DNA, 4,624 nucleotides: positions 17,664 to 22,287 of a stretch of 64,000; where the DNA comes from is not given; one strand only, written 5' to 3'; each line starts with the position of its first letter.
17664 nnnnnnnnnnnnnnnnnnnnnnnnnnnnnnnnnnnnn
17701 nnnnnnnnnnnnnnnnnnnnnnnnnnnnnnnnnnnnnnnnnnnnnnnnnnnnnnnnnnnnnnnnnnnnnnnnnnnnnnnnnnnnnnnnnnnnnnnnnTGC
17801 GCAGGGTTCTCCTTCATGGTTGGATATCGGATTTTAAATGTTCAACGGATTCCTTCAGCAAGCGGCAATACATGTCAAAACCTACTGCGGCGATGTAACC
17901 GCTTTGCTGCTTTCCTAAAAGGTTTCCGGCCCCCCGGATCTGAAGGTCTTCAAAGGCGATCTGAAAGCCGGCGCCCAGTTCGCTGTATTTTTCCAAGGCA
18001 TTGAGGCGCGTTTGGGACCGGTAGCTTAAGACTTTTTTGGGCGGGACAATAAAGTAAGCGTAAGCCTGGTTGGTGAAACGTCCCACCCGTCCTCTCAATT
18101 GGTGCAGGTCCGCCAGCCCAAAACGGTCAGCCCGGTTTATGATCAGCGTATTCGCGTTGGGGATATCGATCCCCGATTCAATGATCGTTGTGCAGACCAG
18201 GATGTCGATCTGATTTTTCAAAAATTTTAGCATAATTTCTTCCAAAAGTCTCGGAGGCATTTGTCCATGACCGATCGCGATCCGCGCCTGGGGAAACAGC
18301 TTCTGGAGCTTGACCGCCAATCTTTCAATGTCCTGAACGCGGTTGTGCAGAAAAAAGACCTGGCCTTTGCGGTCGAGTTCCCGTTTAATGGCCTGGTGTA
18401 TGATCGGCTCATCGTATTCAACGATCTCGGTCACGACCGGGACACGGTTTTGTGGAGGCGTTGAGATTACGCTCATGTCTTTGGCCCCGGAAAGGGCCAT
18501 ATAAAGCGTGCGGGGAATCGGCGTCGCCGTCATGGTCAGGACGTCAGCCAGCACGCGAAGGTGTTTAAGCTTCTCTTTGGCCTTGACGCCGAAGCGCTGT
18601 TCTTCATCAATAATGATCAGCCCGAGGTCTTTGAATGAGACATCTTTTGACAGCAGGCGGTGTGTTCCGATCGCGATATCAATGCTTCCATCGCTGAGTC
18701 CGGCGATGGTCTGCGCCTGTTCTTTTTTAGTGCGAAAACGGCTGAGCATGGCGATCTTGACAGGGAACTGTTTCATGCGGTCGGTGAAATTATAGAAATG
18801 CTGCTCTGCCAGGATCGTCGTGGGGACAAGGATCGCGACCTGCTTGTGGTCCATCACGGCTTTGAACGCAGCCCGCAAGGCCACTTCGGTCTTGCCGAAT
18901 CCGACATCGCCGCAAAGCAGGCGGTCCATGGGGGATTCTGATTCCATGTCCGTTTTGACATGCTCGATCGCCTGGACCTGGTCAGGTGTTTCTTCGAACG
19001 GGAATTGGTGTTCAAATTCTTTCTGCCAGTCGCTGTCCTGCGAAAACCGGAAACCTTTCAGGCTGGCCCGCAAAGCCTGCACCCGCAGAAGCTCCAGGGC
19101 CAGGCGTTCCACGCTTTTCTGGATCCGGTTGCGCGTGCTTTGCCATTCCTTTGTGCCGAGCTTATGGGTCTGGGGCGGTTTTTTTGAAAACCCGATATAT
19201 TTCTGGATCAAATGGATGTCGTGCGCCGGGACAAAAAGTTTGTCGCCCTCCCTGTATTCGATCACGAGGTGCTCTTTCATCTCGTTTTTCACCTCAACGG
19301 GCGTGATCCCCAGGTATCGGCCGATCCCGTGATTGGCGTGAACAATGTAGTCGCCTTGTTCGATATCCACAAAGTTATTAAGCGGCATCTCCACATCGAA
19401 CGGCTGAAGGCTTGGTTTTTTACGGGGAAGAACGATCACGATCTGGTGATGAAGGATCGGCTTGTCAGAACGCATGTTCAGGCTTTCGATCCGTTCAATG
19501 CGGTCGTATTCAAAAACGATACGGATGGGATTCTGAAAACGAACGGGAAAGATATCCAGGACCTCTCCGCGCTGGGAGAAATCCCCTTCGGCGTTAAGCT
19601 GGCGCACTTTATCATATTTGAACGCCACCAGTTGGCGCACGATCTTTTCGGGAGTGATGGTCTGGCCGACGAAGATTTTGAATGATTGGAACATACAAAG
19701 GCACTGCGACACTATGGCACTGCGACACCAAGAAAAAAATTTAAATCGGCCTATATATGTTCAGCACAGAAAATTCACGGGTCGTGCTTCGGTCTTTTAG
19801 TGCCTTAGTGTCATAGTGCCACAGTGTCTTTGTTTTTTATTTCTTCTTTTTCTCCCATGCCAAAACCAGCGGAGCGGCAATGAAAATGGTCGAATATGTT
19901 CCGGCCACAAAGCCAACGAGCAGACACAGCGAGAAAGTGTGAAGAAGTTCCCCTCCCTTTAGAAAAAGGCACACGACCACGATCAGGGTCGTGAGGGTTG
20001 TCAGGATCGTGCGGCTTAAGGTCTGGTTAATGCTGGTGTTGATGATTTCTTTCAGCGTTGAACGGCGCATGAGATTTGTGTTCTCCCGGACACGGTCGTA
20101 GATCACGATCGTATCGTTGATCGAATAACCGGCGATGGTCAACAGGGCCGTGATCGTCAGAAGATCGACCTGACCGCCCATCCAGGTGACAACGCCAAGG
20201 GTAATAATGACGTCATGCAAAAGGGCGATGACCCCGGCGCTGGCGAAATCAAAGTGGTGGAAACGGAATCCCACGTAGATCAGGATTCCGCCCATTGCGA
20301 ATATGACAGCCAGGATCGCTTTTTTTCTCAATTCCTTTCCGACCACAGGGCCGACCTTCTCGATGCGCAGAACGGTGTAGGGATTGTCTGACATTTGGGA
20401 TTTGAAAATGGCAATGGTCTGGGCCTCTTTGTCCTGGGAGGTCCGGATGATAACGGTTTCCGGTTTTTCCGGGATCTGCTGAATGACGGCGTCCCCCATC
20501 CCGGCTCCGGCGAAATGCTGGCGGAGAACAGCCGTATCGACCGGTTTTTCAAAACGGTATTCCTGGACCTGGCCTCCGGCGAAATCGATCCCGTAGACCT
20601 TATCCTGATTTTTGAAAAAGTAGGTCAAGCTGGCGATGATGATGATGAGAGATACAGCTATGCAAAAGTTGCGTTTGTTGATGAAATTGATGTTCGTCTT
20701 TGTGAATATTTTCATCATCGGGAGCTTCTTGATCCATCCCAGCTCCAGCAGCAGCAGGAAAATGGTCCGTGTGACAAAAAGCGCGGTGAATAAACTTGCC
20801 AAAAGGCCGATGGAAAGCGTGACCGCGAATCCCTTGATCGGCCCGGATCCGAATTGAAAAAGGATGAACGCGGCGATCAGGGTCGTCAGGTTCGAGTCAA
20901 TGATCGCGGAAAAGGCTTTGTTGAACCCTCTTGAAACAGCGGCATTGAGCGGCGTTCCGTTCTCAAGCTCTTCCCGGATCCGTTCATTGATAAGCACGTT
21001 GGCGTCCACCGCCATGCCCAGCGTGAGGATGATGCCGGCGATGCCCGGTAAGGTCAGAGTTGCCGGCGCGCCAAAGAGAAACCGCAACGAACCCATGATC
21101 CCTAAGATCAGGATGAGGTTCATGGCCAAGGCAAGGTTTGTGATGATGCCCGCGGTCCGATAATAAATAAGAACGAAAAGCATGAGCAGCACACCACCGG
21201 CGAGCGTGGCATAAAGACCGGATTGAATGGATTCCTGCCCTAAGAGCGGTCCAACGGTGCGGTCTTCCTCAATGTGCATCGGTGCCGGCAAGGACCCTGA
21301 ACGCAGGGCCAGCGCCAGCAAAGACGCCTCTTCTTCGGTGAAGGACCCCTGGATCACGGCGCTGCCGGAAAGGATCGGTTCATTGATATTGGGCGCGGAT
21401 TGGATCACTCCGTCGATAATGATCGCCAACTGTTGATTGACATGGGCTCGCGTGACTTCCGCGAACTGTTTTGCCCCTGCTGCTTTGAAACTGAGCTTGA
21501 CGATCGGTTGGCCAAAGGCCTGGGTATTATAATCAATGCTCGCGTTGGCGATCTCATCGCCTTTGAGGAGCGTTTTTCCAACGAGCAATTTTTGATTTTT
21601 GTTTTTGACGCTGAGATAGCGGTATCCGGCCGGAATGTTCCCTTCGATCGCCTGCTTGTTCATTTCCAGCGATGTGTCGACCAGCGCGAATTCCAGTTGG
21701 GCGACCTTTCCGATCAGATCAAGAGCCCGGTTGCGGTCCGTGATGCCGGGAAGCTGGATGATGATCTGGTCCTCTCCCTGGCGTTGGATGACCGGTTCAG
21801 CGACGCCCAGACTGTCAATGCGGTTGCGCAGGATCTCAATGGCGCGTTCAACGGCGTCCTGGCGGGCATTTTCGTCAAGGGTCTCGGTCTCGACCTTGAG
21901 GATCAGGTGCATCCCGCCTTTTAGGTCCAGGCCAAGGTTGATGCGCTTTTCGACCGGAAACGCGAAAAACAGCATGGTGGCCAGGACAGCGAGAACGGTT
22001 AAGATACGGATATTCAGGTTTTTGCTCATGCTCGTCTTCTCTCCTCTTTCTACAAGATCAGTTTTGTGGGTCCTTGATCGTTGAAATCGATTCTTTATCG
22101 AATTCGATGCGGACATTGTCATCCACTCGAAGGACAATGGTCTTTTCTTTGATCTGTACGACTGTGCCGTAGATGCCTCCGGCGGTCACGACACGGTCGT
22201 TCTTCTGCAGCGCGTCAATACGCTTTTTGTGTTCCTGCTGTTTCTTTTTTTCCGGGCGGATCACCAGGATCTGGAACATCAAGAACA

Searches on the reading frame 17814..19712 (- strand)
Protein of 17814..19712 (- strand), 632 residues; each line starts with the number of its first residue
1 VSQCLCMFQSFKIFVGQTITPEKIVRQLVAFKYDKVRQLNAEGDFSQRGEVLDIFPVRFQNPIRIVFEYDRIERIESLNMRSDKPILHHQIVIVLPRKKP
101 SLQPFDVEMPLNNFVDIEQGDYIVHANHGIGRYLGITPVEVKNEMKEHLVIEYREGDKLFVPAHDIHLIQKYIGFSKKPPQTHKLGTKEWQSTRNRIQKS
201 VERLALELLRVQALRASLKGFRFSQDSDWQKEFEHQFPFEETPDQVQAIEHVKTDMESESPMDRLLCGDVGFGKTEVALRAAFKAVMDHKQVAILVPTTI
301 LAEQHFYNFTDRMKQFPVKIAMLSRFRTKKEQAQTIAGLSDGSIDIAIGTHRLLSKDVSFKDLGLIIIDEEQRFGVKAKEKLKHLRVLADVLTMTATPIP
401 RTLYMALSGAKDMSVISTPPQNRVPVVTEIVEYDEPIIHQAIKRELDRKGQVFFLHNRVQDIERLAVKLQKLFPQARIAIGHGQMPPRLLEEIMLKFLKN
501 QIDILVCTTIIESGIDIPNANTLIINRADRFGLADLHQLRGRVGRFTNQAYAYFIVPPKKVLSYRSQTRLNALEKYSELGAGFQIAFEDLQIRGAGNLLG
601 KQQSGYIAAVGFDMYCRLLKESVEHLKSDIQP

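Call 56: search_protein_families(library=pfam, proteins=[window:17814-19712:-], max_evalue=0.00001)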
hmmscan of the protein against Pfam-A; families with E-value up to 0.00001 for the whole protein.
window:17814-19712:- (632 aa): 5 families
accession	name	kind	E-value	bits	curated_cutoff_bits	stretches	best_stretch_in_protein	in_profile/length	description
PF00270.35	DEAD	-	4.2e-24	85.6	26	1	242-403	1-164/167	DEAD/DEAH box helicase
PF00271.37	Helicase_C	-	1.2e-20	74.3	23.5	1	442-546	6-109/110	Helicase conserved C-terminal domain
PF02559.22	CarD_TRCF_RID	-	5.4e-19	68.5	23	1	118-173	2-57/57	CarD-like/TRCF RID domain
PF17757.6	UvrB_inter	-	2.7e-16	59.9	22.9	1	12-98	2-89/91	UvrB interaction domain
PF04851.21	ResIII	-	3.9e-09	37.1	22.5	1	241-398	4-162/164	Type III restriction enzyme, res subunit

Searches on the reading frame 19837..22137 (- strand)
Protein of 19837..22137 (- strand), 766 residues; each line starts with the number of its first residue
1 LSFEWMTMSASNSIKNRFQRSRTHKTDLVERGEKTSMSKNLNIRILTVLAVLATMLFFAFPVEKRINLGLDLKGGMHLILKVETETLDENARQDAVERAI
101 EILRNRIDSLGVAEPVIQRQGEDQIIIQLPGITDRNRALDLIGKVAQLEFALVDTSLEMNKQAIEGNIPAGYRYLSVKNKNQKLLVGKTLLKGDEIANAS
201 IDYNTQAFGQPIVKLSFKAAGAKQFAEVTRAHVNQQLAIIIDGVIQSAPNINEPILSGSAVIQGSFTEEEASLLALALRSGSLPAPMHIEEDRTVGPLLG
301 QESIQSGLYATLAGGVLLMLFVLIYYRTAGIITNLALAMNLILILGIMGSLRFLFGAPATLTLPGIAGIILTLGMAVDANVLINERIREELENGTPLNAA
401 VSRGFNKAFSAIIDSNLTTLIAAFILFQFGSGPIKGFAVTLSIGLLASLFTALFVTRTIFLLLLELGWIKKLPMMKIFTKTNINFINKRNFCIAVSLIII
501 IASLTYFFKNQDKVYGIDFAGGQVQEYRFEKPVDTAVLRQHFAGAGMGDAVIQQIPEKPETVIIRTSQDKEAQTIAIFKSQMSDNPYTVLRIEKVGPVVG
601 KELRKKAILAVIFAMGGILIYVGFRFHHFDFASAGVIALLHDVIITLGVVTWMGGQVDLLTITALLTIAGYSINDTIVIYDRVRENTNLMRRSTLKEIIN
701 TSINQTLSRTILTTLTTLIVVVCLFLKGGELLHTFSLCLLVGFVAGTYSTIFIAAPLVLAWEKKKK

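Call 56: search_protein_families(library=pfam, proteins=[window:19837-22137:-], max_evalue=0.00001)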
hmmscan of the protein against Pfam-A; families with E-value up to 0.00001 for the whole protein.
window:19837-22137:- (766 aa): 5 families
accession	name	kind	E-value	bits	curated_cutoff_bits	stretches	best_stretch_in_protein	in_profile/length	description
PF02355.23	SecD_SecF_C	-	3.1e-85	284.8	20.5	2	586-763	12-188/189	Protein export membrane protein SecD/SecF, C-terminal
PF22599.2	SecDF_P1_head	-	1.9e-31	108.7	27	1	178-285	7-114/114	SecDF, P1 head subdomain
PF21760.3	SecD_1st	-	3.9e-27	93.9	27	1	96-154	1-59/60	Protein translocase subunit SecDF, P1 domain, N-terminal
PF07549.19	Sec_GG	-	1.5e-08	34.3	20.3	0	64-84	6-26/28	SecD/SecF GG Motif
PF03176.21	MMPL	-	5.3e-08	32.6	20.5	1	311-463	149-302/333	MMPL family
